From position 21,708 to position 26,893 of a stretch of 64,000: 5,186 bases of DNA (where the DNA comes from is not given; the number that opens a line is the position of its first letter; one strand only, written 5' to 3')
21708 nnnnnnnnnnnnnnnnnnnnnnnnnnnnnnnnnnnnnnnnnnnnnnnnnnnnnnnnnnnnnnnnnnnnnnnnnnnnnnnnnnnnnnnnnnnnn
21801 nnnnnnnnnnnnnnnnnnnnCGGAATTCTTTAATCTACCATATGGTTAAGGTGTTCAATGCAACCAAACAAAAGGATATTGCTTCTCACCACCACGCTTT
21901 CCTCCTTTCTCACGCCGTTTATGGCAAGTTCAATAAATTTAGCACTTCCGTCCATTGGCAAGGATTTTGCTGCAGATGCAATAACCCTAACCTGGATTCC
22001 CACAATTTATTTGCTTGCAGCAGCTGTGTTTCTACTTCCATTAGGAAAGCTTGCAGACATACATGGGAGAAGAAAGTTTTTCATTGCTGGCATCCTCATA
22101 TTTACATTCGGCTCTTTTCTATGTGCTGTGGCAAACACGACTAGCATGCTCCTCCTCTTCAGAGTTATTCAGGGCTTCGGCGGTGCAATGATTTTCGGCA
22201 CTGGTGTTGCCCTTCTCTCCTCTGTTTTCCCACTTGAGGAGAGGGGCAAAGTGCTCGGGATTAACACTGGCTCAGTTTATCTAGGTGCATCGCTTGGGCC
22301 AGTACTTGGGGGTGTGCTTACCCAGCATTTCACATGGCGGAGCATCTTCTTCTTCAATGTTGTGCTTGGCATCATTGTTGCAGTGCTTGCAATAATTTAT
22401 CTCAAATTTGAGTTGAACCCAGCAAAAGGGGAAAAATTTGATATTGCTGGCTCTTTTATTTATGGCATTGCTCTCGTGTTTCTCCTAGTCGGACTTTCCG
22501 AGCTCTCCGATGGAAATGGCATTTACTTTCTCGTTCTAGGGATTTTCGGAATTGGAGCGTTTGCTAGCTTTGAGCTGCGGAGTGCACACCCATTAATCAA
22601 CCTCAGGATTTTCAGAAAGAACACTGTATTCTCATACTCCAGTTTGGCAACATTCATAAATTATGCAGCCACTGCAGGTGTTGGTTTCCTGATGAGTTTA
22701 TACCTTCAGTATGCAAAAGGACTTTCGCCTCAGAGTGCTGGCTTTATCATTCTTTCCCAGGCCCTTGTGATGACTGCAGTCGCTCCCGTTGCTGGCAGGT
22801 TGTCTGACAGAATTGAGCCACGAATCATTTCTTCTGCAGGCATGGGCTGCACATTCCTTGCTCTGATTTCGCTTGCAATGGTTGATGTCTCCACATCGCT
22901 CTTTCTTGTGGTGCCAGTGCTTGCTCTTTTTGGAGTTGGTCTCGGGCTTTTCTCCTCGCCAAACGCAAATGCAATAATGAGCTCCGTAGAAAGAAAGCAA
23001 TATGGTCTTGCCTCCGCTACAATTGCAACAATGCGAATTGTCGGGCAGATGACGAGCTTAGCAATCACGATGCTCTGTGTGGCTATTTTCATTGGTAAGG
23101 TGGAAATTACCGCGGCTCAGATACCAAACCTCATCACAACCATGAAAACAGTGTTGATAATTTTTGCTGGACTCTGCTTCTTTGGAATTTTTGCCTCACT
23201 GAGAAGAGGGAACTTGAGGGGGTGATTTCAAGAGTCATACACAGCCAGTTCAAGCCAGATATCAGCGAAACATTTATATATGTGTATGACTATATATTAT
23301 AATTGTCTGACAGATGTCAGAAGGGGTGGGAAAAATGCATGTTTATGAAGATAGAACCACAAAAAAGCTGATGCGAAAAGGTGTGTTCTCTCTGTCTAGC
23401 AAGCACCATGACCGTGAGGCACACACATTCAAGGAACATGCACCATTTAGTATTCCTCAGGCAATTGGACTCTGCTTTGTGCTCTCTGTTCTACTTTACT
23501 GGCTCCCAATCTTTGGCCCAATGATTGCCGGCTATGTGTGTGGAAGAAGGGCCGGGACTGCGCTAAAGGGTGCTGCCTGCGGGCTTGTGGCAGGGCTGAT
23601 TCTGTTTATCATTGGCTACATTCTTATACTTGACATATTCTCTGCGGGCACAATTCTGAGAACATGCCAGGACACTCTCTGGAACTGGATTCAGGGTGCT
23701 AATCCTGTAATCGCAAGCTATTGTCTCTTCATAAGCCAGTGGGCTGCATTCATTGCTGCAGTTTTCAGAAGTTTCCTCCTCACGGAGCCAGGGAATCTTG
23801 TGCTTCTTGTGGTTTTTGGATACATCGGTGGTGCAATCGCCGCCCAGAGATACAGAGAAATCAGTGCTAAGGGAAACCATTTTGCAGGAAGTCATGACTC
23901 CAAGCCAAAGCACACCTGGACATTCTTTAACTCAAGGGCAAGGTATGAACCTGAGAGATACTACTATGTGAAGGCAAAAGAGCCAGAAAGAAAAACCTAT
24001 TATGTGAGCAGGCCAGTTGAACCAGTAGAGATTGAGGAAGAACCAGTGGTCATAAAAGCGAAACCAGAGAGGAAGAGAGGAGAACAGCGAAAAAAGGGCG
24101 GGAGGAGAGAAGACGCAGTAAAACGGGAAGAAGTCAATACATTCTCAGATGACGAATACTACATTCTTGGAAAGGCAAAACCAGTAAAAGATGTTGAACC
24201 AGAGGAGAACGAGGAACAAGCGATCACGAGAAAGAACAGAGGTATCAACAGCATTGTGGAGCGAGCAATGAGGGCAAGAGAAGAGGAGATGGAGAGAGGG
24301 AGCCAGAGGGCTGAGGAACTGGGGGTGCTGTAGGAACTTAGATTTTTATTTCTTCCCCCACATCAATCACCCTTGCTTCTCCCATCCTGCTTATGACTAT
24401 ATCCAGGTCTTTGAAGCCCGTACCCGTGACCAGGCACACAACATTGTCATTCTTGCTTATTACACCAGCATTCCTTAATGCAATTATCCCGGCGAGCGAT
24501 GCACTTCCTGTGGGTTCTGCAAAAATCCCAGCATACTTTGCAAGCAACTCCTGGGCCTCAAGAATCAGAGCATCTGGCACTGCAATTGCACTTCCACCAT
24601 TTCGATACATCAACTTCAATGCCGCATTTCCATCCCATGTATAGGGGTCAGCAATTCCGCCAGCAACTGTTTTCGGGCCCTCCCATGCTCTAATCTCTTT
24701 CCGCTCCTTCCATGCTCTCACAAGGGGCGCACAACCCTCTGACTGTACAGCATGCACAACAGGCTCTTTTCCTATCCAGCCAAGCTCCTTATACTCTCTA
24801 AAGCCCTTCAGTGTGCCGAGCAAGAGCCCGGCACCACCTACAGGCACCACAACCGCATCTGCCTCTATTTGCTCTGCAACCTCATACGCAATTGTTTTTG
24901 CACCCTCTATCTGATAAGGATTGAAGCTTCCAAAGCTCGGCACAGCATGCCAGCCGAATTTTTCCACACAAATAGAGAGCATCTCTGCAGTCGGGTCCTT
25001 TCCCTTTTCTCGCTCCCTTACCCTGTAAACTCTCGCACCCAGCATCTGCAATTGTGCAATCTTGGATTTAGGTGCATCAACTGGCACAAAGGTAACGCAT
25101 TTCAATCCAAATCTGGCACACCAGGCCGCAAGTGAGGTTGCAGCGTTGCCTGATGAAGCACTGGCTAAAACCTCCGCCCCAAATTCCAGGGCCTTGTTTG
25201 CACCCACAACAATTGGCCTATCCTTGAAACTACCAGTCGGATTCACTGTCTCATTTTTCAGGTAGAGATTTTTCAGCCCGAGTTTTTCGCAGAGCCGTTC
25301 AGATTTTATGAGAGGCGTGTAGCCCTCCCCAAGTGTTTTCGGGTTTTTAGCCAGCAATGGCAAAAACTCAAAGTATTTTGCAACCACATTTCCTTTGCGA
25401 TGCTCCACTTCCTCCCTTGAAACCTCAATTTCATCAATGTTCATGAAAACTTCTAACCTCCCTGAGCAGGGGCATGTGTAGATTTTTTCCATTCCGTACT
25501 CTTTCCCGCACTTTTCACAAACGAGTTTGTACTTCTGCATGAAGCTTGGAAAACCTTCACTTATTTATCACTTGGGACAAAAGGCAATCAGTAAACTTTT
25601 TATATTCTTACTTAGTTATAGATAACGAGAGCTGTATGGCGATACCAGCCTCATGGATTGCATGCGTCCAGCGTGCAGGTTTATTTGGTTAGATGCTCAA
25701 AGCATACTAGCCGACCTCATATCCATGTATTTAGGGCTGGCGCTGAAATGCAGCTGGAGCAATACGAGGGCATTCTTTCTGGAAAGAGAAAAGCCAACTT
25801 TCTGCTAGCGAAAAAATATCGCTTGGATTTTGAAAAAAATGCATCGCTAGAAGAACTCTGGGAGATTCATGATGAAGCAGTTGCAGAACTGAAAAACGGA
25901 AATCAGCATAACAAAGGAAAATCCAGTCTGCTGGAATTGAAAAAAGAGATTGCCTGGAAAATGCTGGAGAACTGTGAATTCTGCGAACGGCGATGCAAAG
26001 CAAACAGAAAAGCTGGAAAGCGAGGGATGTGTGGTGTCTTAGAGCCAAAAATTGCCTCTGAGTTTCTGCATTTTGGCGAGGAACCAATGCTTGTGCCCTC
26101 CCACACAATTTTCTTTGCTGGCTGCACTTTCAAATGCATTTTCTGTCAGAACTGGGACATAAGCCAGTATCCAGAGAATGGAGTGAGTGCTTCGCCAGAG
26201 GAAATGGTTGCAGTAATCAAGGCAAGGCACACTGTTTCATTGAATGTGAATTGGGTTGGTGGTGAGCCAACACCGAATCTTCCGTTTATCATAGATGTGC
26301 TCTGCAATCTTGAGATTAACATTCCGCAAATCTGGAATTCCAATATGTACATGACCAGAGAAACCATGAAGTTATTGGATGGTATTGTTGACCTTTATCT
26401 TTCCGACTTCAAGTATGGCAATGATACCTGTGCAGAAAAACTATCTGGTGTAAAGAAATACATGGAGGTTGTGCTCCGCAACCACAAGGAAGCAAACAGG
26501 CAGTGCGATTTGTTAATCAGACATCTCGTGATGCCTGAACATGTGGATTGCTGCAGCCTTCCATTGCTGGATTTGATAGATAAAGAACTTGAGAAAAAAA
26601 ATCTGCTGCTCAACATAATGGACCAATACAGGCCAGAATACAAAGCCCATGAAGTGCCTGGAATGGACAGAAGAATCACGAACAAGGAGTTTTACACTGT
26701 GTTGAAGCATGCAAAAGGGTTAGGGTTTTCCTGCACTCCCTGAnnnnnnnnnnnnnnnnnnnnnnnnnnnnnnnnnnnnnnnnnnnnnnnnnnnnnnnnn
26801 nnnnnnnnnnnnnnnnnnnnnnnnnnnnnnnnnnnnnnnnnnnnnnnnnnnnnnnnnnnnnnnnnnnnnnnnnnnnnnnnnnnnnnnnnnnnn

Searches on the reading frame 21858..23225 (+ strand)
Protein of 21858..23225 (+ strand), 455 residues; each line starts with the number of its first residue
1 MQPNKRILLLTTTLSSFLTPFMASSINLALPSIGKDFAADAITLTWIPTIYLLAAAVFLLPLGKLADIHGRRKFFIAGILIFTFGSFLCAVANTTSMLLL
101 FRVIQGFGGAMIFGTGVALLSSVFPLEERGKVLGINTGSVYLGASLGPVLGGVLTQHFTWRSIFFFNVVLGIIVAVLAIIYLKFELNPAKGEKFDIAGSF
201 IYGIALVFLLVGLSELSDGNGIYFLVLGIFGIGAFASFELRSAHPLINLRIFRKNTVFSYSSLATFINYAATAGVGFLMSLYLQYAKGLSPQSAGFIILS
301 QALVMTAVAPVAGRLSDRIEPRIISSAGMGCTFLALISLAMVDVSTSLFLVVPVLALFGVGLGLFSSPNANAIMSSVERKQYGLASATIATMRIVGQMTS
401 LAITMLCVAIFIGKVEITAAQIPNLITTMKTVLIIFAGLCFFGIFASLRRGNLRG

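Call 73: search_protein_families(library=pfam, proteins=[window:21858-23225:+], max_evalue=0.00001)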
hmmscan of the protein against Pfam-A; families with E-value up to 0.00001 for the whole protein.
window:21858-23225:+ (455 aa): 4 families
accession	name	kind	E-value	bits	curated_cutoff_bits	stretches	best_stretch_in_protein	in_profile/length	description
PF07690.21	MFS_1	-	3e-71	240.6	33.4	2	13-397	2-343/347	Major Facilitator Superfamily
PF00083.30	Sugar_tr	-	2.8e-10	40.1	22.3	1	35-178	39-188/452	Sugar (and other) transporter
PF06609.19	TRI12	-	2e-07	30.3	23.2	1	19-182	56-217/599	Fungal trichothecene efflux pump (TRI12)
PF05977.19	MFS_3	-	3.5e-06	26.2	27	1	58-189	61-196/524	Transmembrane secretion effector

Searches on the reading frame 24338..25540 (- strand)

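Call 73: search_protein_families(library=pfam, proteins=[window:24338-25540:-], max_evalue=0.00001)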
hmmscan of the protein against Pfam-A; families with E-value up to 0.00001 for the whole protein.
window:24338-25540:- (400 aa): 1 family
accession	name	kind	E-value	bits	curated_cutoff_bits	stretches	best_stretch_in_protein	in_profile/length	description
PF00291.31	PALP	-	3.3e-75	253.6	35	1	69-373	2-295/295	Pyridoxal-phosphate dependent enzyme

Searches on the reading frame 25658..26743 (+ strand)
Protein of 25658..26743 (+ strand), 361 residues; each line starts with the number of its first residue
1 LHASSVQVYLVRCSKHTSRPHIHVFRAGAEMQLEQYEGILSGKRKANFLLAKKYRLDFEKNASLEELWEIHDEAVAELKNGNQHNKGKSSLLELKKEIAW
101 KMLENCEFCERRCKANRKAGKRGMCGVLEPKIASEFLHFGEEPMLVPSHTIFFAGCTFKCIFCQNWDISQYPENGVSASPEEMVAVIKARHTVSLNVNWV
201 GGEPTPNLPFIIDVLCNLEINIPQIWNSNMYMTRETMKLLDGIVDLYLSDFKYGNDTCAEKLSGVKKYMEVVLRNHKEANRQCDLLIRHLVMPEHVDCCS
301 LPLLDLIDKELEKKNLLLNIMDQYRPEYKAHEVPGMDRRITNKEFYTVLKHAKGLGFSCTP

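Call 73: search_protein_families(library=pfam, proteins=[window:25658-26743:+], max_evalue=0.00001)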
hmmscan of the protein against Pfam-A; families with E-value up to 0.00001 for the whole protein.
window:25658-26743:+ (361 aa): 2 families
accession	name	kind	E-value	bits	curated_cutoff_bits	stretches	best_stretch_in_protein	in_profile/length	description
PF04055.27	Radical_SAM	-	8.8e-15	55.7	29.5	1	151-297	2-156/166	Radical SAM superfamily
PF13353.11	Fer4_12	-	3.6e-06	27.7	22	1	150-238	9-99/137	4Fe-4S single cluster domain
